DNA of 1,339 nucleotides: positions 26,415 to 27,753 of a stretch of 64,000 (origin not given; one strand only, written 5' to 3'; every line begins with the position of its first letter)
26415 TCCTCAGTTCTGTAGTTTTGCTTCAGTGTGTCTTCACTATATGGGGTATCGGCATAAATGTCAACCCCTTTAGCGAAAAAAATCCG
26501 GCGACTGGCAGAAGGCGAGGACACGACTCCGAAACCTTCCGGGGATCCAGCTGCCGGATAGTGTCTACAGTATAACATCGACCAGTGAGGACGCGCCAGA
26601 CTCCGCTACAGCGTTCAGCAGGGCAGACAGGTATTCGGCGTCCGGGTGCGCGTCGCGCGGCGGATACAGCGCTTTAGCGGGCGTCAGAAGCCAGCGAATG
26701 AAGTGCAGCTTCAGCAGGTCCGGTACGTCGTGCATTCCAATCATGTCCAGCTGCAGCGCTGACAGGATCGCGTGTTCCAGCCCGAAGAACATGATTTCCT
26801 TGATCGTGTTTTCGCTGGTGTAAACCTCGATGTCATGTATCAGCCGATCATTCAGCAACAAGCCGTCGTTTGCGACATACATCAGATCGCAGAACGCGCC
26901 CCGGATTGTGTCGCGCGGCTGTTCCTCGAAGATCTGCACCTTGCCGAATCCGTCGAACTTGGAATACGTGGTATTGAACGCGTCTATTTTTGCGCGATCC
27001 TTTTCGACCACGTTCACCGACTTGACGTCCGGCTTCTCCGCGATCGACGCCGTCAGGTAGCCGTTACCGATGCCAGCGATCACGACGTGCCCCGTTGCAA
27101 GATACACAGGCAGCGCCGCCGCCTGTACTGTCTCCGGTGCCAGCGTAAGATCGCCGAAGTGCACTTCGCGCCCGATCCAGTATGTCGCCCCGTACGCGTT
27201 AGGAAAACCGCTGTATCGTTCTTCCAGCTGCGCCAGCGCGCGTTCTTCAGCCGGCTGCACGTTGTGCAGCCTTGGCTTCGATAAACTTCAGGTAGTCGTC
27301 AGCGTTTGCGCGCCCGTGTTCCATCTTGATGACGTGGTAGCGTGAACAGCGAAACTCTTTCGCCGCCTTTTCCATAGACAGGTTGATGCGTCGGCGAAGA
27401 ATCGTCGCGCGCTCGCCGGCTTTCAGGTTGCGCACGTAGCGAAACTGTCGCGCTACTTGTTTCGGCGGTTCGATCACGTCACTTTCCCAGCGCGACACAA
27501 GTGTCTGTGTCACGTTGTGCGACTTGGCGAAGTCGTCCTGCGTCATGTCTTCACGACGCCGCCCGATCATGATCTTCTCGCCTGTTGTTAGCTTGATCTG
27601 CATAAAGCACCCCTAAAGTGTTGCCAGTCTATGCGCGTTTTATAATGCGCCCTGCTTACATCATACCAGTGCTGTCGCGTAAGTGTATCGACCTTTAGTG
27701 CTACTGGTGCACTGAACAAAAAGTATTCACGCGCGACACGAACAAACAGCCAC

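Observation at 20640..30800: At least 13 copies of a conserved promoter-leader cassette drive the small early genes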

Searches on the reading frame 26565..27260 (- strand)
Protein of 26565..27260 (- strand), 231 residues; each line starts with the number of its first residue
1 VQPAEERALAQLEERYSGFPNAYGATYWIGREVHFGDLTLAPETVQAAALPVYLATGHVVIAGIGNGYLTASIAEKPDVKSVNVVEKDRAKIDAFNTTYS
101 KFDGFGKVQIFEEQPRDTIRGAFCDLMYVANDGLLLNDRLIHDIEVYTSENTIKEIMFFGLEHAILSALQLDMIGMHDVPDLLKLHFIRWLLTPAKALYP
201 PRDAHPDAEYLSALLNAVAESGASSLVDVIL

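Call 9: search_protein_families(library=phrogs, proteins=[window:26565-27260:-])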
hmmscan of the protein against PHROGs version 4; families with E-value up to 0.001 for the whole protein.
window:26565-27260:- (231 aa): 0 families

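Call 42: search_protein_families(library=pfam, proteins=[window:26565-27260:-], max_evalue=0.01)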
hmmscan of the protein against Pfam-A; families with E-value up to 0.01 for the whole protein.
window:26565-27260:- (231 aa): 0 families

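Call 63: search_protein_families(library=phrogs, proteins=[window:26565-27260:-], max_evalue=0.001)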
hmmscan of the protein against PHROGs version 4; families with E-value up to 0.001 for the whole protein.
window:26565-27260:- (231 aa): 0 families

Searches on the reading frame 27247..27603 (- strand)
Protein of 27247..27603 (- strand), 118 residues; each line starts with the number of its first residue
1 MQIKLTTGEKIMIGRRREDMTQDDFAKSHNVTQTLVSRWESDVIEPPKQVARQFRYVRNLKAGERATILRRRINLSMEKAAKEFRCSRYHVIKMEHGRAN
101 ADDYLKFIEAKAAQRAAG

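Call 42: search_protein_families(library=pfam, proteins=[window:27247-27603:-], max_evalue=0.01)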
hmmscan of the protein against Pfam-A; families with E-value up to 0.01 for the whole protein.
window:27247-27603:- (118 aa): 4 families
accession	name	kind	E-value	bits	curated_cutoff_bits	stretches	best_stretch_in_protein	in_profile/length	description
PF01381.28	HTH_3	-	3.1e-07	30.8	23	1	15-51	5-41/55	Helix-turn-helix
PF13560.12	HTH_31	-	3.4e-06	27.7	27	0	15-53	10-49/64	Helix-turn-helix domain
PF13384.12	HTH_23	-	0.0015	18.8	24.6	0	62-91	4-34/50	Homeodomain-like domain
PF22495.2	HTH_92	-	0.0034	17.1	27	1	15-43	4-32/45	RsaL-like HTH domain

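Call 63: search_protein_families(library=phrogs, proteins=[window:27247-27603:-], max_evalue=0.001)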
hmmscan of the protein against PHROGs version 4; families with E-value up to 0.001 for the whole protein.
window:27247-27603:- (118 aa): 8 families
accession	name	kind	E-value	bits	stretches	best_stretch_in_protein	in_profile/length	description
phrog_2328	-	transcription regulation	9.4e-09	36.1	1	6-53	15-62/128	transcriptional repressor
phrog_2104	-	unknown function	1.2e-08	36.1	1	9-55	42-88/103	-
phrog_8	-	transcription regulation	3.5e-08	34.3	1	6-106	76-202/346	transcriptional regulator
phrog_2439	-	transcription regulation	1.2e-07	32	1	4-56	5-57/367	transcriptional regulator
phrog_3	-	transcription regulation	1.3e-07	32.8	1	2-48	84-128/430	transcriptional repressor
phrog_5823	-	transcription regulation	9.3e-05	22.7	0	4-46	4-46/404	transcriptional regulator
phrog_5119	-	unknown function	0.00014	22.7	0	7-48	54-95/152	-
phrog_4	-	transcription regulation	0.00079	19.5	0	4-52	134-178/400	transcriptional repressor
